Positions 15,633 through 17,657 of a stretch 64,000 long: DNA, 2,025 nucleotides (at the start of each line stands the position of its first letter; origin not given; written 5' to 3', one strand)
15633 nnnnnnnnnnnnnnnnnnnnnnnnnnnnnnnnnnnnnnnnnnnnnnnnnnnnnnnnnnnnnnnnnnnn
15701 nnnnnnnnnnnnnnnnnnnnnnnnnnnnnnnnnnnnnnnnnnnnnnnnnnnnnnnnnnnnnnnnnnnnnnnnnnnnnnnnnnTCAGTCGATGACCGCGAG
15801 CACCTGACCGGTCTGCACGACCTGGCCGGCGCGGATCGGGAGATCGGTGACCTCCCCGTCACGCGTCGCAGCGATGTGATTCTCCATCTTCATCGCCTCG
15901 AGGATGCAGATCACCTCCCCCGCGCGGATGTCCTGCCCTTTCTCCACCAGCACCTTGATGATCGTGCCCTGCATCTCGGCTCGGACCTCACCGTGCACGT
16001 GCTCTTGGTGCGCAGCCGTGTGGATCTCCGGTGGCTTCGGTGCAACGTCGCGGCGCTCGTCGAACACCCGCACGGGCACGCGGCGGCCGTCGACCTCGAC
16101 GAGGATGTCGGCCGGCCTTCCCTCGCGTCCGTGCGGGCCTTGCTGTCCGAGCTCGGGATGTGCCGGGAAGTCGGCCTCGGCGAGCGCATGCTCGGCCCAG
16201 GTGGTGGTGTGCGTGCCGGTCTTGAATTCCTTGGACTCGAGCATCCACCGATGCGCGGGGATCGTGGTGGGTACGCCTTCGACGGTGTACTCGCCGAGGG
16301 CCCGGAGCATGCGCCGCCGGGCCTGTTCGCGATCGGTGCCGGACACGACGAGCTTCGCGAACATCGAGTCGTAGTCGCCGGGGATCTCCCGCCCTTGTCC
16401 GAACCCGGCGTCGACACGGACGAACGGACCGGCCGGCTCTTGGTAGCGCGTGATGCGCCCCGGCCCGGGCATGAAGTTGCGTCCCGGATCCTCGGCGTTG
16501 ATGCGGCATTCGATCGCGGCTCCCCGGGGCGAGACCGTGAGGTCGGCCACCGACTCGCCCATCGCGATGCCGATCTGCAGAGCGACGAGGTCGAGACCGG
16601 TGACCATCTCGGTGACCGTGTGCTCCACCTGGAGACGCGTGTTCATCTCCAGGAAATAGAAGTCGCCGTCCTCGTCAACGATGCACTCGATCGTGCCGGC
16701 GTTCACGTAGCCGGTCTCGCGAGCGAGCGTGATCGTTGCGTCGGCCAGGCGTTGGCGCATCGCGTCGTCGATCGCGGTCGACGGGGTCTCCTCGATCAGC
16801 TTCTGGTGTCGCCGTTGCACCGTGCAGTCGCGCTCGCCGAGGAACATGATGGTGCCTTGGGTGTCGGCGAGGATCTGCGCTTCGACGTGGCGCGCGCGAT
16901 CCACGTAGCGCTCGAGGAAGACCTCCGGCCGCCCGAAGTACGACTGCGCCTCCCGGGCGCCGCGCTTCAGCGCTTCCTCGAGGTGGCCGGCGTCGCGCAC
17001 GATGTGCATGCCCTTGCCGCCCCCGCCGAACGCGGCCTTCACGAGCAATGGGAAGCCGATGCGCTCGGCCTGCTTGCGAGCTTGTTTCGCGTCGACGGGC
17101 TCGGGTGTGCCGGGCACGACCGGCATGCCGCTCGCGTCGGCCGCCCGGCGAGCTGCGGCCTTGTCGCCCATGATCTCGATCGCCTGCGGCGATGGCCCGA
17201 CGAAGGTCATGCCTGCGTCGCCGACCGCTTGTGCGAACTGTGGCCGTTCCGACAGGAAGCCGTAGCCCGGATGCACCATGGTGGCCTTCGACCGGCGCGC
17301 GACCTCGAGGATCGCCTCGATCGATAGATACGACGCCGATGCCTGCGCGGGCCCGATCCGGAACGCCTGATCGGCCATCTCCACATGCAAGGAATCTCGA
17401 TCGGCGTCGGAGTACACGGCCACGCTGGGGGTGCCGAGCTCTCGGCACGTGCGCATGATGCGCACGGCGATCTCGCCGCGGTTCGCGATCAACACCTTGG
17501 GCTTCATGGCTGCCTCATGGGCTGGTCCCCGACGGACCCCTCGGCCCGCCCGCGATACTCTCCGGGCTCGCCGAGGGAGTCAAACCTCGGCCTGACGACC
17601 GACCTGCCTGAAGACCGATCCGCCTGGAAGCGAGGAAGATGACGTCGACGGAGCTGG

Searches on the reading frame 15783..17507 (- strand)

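Call 65: search_protein_families(library=pfam, proteins=[window:15783-17507:-], max_evalue=0.00001)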
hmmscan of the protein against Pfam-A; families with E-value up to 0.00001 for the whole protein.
window:15783-17507:- (574 aa): 7 families
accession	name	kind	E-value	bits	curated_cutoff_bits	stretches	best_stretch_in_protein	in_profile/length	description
PF02786.22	CPSase_L_D2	-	1.7e-68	230.7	19.8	1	115-320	1-208/211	Carbamoyl-phosphate synthase L chain, ATP binding domain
PF00289.28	Biotin_carb_N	-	6e-45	152.7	25.5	1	3-110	3-110/110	Biotin carboxylase, N-terminal domain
PF02785.25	Biotin_carb_C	-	7.9e-37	126.1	32.4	1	333-439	1-107/108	Biotin carboxylase C-terminal domain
PF00364.28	Biotin_lipoyl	-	2.5e-17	62.9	22.1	1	507-573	2-73/73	Biotin-requiring enzyme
PF13533.13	Biotin_lipoyl_2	-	1.5e-08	34.7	29.8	1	550-574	8-32/32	Biotin-lipoyl like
PF07478.18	Dala_Dala_lig_C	-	4.9e-08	33.2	24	1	141-290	26-174/204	D-ala D-ala ligase C-terminus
PF02222.28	ATP-grasp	-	3.4e-07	30.5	27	1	140-291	19-162/179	ATP-grasp domain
